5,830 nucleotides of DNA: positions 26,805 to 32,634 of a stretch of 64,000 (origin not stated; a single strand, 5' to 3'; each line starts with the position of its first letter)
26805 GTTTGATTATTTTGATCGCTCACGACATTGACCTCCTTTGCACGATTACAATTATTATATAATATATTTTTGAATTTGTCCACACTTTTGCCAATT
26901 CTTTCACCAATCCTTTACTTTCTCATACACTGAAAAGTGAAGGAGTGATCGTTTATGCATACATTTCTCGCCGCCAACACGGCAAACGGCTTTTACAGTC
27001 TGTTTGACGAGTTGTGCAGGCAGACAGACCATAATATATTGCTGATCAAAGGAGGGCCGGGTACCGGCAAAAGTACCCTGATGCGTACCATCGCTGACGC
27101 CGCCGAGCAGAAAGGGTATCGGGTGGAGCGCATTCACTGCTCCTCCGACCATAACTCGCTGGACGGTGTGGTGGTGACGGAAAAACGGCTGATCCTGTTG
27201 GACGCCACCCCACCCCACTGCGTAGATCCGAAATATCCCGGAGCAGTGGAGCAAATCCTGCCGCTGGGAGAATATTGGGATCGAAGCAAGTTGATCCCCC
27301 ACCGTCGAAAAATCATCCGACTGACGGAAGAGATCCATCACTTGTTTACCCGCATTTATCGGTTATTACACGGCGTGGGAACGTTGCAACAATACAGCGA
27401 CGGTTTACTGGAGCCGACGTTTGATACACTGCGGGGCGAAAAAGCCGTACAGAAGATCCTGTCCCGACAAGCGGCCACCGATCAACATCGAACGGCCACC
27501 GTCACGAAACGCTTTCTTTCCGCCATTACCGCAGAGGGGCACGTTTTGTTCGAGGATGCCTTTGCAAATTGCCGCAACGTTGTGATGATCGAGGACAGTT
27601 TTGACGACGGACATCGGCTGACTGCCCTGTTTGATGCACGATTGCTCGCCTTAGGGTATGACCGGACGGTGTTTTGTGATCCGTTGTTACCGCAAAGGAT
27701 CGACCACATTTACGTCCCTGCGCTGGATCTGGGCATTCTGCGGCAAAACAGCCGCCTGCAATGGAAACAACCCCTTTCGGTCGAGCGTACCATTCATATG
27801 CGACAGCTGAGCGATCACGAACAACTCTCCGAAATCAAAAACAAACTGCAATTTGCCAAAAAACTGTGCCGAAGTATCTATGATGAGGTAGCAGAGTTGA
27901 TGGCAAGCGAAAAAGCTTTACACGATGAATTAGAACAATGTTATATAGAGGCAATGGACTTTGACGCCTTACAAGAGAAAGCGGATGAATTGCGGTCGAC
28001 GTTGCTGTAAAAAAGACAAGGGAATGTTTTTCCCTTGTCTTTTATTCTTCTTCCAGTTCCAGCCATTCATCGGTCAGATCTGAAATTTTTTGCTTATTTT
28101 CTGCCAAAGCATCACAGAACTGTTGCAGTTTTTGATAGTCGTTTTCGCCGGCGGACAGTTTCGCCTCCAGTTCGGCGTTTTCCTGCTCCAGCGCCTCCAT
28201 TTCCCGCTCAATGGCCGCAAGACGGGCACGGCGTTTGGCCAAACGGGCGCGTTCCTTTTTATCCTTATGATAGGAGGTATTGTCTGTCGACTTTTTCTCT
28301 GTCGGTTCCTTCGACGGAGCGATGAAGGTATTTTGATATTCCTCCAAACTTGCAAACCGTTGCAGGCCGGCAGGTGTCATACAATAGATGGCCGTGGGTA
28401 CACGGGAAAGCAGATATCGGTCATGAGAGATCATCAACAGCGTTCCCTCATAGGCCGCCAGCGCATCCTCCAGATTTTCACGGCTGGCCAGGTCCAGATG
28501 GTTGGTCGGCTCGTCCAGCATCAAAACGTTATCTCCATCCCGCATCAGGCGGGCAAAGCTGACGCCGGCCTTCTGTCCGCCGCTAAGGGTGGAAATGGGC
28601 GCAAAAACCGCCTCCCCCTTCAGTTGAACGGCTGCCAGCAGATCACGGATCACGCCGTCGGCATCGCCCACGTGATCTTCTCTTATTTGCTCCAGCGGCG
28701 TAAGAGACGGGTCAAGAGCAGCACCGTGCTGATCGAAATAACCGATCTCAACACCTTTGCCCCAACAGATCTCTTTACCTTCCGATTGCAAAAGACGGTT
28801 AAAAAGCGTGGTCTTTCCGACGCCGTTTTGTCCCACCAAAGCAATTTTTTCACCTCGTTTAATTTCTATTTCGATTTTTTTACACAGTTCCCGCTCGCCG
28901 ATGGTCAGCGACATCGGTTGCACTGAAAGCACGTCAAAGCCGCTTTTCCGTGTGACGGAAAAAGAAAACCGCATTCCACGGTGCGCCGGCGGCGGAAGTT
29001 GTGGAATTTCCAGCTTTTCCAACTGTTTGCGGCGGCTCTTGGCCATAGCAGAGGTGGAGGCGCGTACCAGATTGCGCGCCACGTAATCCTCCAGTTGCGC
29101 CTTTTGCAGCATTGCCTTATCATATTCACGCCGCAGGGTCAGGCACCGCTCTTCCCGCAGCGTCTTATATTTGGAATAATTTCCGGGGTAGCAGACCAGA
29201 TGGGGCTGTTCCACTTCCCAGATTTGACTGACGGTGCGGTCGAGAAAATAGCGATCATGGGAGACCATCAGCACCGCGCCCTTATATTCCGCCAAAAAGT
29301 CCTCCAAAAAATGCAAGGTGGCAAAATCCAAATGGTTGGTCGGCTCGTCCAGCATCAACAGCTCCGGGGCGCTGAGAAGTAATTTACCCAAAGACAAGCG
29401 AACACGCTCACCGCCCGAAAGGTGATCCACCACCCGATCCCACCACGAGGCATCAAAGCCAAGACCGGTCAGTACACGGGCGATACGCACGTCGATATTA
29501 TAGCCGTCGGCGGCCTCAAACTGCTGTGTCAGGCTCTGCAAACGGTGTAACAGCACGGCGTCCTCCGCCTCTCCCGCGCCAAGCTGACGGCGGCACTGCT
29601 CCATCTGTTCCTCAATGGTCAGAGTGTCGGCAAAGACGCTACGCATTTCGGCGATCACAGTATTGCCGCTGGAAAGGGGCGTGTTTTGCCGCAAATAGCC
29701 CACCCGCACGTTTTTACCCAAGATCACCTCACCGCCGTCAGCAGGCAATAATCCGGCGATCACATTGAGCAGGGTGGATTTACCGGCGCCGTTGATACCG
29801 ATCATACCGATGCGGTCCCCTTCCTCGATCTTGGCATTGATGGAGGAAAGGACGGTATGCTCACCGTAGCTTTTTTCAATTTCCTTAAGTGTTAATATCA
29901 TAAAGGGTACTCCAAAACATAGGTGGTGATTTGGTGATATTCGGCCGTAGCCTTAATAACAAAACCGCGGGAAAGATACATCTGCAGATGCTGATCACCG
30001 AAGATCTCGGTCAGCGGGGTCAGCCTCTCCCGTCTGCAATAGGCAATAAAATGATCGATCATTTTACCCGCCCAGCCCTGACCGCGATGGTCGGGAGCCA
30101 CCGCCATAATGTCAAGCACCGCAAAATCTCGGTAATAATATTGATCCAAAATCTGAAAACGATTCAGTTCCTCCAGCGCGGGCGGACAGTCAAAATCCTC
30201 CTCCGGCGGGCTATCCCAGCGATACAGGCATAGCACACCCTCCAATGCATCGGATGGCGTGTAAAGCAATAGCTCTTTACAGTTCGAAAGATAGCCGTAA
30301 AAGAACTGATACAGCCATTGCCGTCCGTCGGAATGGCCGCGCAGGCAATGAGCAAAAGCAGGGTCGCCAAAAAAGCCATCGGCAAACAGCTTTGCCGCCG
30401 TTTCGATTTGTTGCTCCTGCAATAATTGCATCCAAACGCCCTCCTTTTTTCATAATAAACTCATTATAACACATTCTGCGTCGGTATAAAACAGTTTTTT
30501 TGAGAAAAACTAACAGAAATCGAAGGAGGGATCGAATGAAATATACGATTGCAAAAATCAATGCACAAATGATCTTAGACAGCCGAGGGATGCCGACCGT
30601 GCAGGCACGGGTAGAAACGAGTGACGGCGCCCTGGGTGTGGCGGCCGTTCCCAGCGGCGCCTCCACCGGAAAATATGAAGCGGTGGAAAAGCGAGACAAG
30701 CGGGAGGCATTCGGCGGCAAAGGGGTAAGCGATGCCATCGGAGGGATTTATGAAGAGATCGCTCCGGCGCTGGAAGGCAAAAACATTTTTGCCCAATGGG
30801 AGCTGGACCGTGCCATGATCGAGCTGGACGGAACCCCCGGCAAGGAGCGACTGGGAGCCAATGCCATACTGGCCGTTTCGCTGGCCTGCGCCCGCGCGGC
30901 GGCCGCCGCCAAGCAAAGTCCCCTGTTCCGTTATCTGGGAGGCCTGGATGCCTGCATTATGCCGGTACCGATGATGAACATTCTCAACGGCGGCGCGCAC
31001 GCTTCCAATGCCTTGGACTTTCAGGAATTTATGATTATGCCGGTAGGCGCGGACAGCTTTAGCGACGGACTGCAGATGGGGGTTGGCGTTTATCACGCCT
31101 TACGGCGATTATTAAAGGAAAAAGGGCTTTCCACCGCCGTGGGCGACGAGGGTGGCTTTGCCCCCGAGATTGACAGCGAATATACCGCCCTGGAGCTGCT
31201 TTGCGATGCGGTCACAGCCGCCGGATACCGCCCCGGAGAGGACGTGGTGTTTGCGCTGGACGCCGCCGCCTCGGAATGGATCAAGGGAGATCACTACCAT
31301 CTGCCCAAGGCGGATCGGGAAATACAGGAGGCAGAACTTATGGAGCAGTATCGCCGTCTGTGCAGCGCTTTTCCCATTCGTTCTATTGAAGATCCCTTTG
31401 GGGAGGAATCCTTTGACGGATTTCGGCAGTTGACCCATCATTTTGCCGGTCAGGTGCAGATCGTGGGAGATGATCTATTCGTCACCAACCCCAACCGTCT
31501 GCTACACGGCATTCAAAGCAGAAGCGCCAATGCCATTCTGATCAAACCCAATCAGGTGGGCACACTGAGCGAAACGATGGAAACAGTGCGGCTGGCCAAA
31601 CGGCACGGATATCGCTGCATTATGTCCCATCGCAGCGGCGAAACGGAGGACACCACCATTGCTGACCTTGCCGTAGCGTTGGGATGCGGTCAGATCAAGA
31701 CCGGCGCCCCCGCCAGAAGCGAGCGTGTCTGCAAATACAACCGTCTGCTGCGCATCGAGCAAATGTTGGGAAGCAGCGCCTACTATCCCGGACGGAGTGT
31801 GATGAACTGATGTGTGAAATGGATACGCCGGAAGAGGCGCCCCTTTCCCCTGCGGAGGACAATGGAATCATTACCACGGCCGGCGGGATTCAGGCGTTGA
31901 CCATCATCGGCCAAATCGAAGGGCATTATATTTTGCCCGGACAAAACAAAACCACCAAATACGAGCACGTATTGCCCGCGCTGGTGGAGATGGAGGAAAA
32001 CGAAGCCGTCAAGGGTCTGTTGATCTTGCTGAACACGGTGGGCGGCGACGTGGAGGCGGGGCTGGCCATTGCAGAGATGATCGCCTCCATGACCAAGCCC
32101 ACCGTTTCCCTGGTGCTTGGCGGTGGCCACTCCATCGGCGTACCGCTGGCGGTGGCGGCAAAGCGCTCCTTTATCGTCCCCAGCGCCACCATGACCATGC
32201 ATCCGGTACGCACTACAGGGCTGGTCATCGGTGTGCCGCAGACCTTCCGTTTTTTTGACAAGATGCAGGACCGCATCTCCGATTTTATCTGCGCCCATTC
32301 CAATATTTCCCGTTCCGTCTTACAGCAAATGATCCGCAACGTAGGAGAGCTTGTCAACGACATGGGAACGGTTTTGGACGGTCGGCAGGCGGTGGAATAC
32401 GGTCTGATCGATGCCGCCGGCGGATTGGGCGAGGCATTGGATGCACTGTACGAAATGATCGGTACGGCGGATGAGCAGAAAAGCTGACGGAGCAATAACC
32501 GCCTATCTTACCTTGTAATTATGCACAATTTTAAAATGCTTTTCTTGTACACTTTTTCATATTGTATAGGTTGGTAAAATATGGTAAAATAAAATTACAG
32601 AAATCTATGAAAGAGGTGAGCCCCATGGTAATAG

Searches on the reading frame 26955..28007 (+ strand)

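Call 78: search_protein_families(library=pfam, proteins=[window:26955-28007:+], max_evalue=0.001)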
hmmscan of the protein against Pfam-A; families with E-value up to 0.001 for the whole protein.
window:26955-28007:+ (351 aa): 7 families
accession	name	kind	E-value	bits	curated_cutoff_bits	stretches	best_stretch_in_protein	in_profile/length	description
PF20720.3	nSTAND3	-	4.1e-07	30.3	27.2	1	25-83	16-72/155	Novel STAND NTPase 3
PF24883.2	NPHP3_N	-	6.1e-07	30.2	24.8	1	22-67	17-63/164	Nephrocystin 3, N-terminal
PF13191.12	AAA_16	-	7.9e-07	30.2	32.6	1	16-65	15-63/167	AAA ATPase domain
PF13604.12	AAA_30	-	2.2e-06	28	27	1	25-58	17-50/191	AAA domain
PF13401.12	AAA_22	-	0.00025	21.8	27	1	25-68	4-46/130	AAA domain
PF13245.12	AAA_19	-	0.00038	21.1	25.1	0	24-56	9-41/134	AAA domain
PF25199.1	nSTAND_NTPase5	-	0.00083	19.6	34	0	22-67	37-83/145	Novel STAND NTPase 5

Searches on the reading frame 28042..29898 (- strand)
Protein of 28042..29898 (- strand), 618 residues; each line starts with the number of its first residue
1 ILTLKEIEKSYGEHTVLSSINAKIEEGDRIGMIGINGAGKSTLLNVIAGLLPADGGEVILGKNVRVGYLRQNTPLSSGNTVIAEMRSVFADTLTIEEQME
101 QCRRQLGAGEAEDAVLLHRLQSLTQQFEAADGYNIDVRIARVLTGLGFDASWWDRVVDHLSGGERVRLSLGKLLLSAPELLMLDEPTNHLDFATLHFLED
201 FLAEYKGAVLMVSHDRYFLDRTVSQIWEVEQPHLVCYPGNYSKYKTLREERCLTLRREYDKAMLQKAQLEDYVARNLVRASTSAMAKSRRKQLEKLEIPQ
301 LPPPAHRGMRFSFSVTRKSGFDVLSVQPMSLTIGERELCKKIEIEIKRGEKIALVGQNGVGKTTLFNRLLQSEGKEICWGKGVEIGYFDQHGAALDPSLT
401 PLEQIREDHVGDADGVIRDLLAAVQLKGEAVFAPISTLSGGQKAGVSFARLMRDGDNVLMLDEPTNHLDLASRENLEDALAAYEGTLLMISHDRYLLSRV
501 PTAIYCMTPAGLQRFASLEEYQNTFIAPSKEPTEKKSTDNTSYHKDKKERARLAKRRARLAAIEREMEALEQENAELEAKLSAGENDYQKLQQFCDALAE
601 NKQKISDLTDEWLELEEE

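Call 78: search_protein_families(library=pfam, proteins=[window:28042-29898:-], max_evalue=0.001)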
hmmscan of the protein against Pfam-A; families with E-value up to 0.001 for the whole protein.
window:28042-29898:- (618 aa): 18 families
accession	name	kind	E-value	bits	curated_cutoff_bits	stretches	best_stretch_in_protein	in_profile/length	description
PF00005.33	ABC_tran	-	2.6e-45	154.8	25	2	17-188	1-137/137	ABC transporter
PF12848.13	ABC_tran_Xtn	-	3.2e-18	66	25.9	1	227-307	1-79/85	ABC transporter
PF13304.12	AAA_21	-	2.5e-12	47.9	27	0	166-220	244-304/304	AAA domain, putative AbiEii toxin, Type IV TA system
PF16326.10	ABC_tran_CTD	-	2.4e-11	44.1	32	1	555-617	5-69/69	ABC transporter C-terminal domain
PF03193.22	RsgA_GTPase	-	2.3e-08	34.5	30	1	326-373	84-130/174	RsgA GTPase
PF01926.29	MMR_HSR1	-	4.7e-08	33.6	21.9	0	351-372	1-22/113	50S ribosome-binding GTPase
PF02463.25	SMC_N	-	1.1e-07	32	40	0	437-500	136-205/220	RecF/RecN/SMC N terminal domain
PF13191.12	AAA_16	-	6e-07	30.5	32.6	0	348-412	23-85/167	AAA ATPase domain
PF13555.12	AAA_29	-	7.3e-07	29.3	27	0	343-366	16-39/61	P-loop containing region of AAA domain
PF13401.12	AAA_22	-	8.8e-07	29.7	27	1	352-479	8-104/130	AAA domain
PF03308.22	MeaB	-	2.4e-05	23.9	23.1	0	5-58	8-64/273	Methylmalonyl Co-A mutase-associated GTPase MeaB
PF13521.12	AAA_28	-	0.00018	22.2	27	0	351-372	1-22/164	AAA domain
PF02421.24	FeoB_N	-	0.0003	20.8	27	0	351-373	2-24/156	Ferrous iron transport protein B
PF00006.31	ATP-synt_ab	-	0.0004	20.5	29.5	0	346-373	11-38/213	ATP synthase alpha/beta family, nucleotide-binding domain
PF08477.19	Roc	-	0.00068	20.3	27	0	351-373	1-23/119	Ras of Complex, Roc, domain of DAPkinase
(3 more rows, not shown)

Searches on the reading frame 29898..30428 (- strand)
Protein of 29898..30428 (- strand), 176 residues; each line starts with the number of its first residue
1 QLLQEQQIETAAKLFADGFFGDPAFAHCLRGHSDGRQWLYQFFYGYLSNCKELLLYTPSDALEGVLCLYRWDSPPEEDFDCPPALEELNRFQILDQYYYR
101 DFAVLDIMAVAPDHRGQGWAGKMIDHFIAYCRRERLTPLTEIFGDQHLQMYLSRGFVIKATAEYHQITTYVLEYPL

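Call 78: search_protein_families(library=pfam, proteins=[window:29898-30428:-], max_evalue=0.001)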
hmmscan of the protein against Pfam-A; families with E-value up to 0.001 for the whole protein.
window:29898-30428:- (176 aa): 2 families
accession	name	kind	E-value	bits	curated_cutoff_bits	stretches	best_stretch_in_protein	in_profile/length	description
PF13508.13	Acetyltransf_7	-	1.3e-06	29.1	27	1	103-157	30-83/84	Acetyltransferase (GNAT) domain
PF00583.31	Acetyltransf_1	-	2.3e-05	25.1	20.7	1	99-139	56-96/116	Acetyltransferase (GNAT) family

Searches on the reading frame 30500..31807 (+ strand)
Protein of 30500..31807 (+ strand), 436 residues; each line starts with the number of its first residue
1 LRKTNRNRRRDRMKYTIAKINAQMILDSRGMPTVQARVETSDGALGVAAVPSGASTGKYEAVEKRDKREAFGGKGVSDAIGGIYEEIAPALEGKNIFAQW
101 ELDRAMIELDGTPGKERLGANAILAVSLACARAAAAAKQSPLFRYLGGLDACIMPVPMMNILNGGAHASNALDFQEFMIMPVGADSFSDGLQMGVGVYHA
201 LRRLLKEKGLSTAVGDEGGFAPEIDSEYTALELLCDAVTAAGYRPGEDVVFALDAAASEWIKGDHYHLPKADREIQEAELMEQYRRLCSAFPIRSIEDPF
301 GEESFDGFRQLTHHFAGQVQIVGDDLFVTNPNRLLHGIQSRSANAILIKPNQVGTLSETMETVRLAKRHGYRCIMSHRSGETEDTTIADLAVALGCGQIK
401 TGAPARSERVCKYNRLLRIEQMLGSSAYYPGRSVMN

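Call 78: search_protein_families(library=pfam, proteins=[window:30500-31807:+], max_evalue=0.001)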
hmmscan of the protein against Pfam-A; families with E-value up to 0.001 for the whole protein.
window:30500-31807:+ (436 aa): 3 families
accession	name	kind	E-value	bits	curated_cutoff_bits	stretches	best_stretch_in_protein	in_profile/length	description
PF00113.28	Enolase_C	-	9.1e-114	380.1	21.5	1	152-435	2-293/296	Enolase, C-terminal TIM barrel domain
PF03952.21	Enolase_N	-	1.5e-49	167.9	35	1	17-146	1-131/131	Enolase, N-terminal domain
PF13378.12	MR_MLE_C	-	1.2e-07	32.2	29.4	1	278-395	58-170/219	Enolase C-terminal domain-like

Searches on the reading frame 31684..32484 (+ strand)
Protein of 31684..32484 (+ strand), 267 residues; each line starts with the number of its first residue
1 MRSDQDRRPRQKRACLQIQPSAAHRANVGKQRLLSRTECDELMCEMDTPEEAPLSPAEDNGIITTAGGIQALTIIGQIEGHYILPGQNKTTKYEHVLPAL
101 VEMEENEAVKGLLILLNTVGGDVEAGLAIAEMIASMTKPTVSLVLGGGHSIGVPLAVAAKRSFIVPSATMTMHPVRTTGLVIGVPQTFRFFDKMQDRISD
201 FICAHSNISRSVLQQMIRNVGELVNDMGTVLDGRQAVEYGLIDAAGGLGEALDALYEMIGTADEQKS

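Call 78: search_protein_families(library=pfam, proteins=[window:31684-32484:+], max_evalue=0.001)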
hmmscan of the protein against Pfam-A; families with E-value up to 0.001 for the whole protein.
window:31684-32484:+ (267 aa): 2 families
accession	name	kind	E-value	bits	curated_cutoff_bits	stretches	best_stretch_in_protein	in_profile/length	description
PF00574.28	CLP_protease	-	3.8e-22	79.5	20.2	1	79-244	16-177/182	Clp protease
PF25145.1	NfeD1b_N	-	8.5e-06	25.9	40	1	103-172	25-94/189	NfeD1b, N-terminal domain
